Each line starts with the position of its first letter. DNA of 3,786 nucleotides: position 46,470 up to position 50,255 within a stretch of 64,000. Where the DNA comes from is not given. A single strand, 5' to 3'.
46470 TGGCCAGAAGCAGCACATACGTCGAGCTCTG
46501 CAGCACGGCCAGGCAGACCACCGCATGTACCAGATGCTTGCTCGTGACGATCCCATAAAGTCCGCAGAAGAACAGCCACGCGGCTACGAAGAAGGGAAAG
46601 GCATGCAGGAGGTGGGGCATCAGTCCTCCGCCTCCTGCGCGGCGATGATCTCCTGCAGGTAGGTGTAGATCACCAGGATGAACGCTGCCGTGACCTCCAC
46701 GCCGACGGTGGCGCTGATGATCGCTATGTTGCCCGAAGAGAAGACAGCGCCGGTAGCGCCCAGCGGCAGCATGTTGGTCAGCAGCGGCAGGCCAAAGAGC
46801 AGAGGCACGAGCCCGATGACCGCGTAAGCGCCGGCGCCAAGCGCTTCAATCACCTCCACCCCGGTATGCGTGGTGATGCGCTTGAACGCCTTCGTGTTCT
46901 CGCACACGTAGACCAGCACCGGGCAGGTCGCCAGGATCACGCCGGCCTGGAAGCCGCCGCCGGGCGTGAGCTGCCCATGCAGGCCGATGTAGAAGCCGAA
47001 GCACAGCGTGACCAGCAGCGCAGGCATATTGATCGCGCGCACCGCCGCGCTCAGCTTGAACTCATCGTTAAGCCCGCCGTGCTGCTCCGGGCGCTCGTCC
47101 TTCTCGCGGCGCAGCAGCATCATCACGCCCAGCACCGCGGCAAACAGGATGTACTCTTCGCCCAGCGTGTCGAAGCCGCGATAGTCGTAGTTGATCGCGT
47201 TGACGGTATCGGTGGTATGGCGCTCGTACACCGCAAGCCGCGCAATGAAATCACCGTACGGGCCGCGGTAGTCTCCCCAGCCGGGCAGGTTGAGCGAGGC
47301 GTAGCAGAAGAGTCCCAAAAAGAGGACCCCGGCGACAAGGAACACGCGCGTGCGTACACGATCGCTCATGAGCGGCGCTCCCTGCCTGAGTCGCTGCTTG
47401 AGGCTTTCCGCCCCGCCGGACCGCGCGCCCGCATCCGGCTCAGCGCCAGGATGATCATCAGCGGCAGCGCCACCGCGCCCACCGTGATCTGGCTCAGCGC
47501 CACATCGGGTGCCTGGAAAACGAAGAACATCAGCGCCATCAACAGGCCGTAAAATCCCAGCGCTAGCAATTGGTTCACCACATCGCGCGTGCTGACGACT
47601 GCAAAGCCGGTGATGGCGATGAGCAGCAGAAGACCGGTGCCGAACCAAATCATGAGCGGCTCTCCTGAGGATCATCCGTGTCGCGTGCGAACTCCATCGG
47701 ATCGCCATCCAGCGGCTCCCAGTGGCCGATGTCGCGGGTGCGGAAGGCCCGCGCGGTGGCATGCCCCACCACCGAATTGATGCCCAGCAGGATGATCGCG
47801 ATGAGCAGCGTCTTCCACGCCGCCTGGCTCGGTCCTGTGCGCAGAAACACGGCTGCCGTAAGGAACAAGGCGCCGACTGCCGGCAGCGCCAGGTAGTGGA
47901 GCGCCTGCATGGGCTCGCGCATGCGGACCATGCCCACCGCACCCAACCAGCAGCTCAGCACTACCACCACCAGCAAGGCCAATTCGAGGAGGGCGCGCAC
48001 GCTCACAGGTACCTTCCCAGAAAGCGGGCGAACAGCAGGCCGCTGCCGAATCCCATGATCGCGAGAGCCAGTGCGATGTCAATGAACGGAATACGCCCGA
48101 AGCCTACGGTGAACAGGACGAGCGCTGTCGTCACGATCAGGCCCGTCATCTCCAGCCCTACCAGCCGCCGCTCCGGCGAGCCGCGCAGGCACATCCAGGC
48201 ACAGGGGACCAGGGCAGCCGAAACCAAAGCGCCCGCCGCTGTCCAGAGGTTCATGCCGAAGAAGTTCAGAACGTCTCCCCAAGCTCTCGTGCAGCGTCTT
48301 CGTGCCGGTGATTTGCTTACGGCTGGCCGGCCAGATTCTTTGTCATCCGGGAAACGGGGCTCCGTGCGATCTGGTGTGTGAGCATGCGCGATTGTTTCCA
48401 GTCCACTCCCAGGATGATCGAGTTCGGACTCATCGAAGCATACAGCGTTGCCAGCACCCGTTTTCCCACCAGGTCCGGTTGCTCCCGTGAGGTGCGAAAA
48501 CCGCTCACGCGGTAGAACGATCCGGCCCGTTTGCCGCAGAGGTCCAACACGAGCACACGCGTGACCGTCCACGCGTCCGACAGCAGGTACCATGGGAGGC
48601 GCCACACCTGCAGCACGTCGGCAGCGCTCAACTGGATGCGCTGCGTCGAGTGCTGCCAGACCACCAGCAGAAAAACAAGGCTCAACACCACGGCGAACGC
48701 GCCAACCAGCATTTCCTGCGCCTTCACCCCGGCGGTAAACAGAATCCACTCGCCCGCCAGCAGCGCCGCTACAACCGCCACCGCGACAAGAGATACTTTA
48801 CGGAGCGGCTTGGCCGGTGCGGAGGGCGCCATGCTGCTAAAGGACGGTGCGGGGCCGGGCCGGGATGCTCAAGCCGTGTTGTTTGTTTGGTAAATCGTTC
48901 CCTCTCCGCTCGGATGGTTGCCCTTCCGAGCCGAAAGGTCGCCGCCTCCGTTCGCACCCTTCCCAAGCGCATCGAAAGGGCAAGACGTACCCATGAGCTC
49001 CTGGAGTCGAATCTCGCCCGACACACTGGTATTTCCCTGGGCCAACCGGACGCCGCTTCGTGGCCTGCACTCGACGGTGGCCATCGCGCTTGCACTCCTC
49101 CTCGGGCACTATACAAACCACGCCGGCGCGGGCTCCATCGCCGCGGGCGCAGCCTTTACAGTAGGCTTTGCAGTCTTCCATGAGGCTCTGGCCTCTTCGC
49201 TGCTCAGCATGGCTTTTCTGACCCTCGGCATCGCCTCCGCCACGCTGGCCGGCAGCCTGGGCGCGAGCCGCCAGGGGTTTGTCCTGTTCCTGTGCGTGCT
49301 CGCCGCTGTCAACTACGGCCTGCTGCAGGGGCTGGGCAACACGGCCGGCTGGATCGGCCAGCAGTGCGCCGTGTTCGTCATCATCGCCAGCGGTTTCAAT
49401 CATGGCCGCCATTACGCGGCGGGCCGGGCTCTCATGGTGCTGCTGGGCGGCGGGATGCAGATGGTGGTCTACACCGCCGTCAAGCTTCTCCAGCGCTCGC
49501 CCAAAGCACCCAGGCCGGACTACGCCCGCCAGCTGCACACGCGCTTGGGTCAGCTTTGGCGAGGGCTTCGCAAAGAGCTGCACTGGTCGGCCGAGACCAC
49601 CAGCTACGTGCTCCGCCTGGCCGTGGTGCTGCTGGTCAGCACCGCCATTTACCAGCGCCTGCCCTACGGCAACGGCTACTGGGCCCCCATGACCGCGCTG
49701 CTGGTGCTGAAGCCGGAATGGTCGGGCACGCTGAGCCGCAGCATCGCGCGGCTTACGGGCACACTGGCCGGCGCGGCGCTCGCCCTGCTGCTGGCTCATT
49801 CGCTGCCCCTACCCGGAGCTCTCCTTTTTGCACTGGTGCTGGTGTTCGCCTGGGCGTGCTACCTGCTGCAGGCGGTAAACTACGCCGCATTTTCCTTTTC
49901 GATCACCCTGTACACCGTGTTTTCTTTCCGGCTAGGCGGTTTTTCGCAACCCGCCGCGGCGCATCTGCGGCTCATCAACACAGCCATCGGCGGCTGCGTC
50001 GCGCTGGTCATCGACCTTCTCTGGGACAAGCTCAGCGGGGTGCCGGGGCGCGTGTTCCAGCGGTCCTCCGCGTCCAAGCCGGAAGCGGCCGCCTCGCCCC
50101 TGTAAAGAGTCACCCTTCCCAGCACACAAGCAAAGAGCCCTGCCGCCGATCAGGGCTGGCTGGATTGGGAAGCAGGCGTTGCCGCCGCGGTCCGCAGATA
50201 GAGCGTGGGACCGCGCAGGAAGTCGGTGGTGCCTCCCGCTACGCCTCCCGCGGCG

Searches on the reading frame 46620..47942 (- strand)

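Call 25: search_protein_families(library=pfam, proteins=[window:46620-47942:-], max_evalue=0.00001)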
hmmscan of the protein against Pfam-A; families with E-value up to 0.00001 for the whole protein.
window:46620-47942:- (440 aa): 2 families
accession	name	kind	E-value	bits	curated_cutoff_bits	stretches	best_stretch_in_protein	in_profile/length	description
PF04039.18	MnhB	-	5.5e-18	65.8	22.5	1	307-422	8-126/127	Domain related to MnhB subunit of Na+/H+ antiporter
PF20501.3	MbhE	-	6.2e-07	29.8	27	1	230-281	34-85/98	MBH, subunit E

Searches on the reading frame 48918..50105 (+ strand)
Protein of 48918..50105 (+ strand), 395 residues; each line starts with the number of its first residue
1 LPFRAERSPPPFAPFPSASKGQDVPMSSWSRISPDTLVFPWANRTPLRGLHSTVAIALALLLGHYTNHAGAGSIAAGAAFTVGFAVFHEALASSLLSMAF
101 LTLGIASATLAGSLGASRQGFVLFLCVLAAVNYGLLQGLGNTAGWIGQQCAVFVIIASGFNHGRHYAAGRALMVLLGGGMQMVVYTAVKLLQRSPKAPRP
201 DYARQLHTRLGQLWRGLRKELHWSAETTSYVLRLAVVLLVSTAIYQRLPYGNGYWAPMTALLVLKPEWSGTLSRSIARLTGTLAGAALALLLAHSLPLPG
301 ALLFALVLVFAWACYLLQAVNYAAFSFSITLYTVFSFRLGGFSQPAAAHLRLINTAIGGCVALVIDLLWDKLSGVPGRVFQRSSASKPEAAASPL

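Call 51: search_protein_families(library=pfam, proteins=[window:48918-50105:+], max_evalue=0.00001)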
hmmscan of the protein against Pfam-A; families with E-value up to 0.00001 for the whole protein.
window:48918-50105:+ (395 aa): 2 families
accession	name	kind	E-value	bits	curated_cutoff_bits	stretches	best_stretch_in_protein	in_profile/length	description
PF13515.12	FUSC_2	-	7.9e-22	78.2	25.6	1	241-365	2-126/126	Fusaric acid resistance protein-like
PF04632.18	FUSC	-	5.6e-07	29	30.9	1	242-295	16-69/660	Fusaric acid resistance protein family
